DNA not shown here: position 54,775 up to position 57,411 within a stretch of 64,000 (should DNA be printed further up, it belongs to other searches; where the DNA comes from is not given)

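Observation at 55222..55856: ATP-dependent DNA ligase with a complete alpha/beta-hydrolase domain inserted in its OB domain, bordered by a heptamer array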

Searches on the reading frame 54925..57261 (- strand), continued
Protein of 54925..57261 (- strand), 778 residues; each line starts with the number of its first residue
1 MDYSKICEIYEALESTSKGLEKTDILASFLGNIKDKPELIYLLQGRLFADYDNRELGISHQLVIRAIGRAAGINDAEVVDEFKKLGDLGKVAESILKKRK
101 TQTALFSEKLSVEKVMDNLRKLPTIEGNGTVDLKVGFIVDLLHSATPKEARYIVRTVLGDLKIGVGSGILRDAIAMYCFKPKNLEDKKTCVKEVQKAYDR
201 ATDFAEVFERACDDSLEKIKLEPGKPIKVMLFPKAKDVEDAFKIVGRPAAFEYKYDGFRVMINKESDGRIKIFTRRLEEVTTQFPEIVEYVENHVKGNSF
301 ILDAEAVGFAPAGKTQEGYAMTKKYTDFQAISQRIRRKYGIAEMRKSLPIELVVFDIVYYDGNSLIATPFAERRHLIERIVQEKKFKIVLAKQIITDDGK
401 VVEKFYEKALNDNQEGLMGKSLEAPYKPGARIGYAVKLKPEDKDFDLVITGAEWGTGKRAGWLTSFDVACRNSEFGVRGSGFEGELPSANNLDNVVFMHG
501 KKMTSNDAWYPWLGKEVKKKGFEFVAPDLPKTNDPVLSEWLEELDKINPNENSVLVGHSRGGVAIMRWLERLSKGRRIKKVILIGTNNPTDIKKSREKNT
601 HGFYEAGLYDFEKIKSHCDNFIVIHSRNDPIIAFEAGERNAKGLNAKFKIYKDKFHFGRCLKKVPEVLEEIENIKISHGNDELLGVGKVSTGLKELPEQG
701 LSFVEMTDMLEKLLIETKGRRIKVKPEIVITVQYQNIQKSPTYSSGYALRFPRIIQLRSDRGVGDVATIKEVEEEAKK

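Call 67: search_solved_structures(query=P0002, max_evalue=1e-30, show_alignments=2)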
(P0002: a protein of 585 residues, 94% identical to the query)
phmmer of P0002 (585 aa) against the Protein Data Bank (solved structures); distinct sequences matched with E-value up to 1e-30: 25.
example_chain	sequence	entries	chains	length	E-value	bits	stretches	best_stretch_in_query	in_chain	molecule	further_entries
2cfm_A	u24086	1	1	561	1.7e-116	393.4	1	15-580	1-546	THERMOSTABLE DNA LIGASE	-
4eq5_A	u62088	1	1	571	3.6e-116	392.3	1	17-581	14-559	DNA ligase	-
9dfa_A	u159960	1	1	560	9.3e-116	390.9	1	15-581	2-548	DNA ligase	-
3rr5_A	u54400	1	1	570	2e-115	389.8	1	16-580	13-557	DNA ligase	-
9df9_A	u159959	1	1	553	2.1e-115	389.7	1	15-581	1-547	DNA ligase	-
3gde_A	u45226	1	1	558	2.3e-106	359.9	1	17-581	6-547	DNA ligase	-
2hiv_A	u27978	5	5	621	9.1e-66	225.9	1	15-581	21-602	Thermostable DNA ligase | DNA ligase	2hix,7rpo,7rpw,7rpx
9bs3_A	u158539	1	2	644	1.2e-44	156.2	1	16-578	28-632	DNA ligase 1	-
6p09_A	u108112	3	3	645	1.2e-44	156.2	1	16-578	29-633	DNA ligase 1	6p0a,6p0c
9yhy_A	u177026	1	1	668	1.4e-44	156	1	16-578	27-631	DNA ligase 1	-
1x9n_A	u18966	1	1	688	1.6e-44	155.8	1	16-578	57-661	DNA ligase I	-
7qo1_A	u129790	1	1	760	2.4e-44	155.2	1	16-578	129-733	DNA ligase 1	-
7qnz_A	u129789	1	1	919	4.9e-44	154.2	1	16-578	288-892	DNA ligase 1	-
6q1v_A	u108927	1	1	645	5.9e-44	153.9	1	16-578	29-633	DNA ligase 1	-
8v1v_A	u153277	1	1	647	8.3e-44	153.4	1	16-578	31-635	DNA ligase 1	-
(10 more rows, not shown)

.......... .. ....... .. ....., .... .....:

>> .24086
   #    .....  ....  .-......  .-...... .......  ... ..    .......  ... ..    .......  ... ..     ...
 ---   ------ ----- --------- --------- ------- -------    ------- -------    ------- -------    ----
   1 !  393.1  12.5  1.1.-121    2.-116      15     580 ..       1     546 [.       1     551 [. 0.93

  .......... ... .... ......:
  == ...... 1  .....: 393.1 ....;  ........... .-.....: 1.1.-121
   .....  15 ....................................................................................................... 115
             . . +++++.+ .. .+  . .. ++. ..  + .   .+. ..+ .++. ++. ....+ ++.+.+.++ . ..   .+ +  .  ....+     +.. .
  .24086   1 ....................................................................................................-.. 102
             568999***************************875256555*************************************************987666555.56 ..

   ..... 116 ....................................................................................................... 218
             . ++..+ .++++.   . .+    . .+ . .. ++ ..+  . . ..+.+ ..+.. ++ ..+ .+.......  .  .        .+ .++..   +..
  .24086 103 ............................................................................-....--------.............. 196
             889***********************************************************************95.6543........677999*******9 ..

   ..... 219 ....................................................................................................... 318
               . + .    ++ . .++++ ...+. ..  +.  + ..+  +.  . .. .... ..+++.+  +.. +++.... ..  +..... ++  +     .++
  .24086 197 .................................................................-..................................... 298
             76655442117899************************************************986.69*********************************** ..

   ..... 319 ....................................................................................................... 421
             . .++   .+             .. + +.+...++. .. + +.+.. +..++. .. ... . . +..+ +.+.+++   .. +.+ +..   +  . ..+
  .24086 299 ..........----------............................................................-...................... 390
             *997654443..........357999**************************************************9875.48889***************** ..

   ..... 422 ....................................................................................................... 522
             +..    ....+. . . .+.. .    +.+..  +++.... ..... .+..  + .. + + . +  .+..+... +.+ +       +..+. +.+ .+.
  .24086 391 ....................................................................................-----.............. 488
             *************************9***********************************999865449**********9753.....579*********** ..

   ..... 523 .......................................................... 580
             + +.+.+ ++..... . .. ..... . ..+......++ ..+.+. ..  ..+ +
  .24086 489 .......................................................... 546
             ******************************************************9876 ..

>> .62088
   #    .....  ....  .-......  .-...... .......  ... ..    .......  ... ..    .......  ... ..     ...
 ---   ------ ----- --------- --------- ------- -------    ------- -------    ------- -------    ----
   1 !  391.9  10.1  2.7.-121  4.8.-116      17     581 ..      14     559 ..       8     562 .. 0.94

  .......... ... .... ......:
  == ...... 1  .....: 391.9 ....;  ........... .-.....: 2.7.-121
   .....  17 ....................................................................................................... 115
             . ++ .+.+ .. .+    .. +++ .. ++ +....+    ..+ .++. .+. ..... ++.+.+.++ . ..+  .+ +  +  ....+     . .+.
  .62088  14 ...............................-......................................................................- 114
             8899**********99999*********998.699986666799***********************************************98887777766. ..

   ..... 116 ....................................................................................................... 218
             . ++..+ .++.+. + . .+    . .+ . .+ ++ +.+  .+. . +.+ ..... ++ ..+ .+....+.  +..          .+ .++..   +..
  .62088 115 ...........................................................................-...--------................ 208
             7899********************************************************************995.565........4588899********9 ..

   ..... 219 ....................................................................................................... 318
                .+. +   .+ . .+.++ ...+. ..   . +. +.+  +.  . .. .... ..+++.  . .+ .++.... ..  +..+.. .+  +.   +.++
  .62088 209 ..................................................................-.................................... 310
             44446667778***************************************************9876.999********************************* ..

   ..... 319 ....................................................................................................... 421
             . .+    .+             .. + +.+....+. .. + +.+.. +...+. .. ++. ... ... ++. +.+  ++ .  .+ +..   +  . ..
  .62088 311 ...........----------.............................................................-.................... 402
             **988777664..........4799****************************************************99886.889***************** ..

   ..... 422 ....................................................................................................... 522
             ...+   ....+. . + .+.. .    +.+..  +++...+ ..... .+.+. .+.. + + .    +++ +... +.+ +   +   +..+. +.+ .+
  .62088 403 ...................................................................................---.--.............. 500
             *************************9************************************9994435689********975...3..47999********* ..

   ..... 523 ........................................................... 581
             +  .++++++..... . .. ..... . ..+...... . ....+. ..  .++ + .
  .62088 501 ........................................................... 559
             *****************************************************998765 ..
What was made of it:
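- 55849..55944 (-): First part of the OB domain (residues 440-471), ending in FDVACR. Aligns to P. furiosus ligase 2cfm '.............' (call 67).
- Closest known: Archaeal/eukaryotic three-domain ATP-dependent DNA ligases. Same: The insert-less ortholog P0002 matches 2cfm at E=1.7e-116 (call 67).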

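Call 84: list_cluster_members(proteins=[window:54925-57261:-, P0001, P0070, P0241, P0245, P0249, P0307, P0248])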
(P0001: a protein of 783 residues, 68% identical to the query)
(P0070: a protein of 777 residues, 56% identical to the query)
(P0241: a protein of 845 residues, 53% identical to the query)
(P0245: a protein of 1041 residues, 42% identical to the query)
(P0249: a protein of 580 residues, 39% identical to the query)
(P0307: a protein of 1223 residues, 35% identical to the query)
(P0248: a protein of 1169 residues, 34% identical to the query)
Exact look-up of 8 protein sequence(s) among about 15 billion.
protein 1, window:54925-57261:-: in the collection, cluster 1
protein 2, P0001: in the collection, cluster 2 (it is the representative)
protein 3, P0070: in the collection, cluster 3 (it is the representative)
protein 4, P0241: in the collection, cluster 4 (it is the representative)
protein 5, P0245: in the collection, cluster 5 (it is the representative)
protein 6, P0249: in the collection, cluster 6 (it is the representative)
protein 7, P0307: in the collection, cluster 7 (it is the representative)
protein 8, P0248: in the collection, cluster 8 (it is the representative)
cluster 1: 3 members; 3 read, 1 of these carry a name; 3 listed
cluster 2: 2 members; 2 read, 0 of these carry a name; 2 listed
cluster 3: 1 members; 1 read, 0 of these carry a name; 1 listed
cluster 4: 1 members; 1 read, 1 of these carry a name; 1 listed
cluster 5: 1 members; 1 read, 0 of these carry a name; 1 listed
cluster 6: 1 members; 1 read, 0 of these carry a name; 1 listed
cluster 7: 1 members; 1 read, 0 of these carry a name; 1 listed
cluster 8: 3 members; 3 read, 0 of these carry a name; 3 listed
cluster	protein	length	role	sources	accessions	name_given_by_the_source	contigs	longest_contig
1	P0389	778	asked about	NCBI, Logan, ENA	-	-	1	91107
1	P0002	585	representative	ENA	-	-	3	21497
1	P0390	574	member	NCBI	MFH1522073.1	MAG: ATP-dependent DNA ligase [archaeon]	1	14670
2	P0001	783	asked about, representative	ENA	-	-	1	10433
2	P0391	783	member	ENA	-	-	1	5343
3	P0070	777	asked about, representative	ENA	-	-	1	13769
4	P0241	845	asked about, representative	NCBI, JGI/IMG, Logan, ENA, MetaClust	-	\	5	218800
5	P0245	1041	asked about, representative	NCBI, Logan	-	-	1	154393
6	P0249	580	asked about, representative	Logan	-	-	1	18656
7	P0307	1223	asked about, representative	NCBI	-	-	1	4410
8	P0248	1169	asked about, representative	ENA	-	-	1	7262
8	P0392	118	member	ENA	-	-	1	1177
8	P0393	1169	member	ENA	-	-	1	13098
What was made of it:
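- The protein is held by NCBI, Logan and ENA (call 84).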
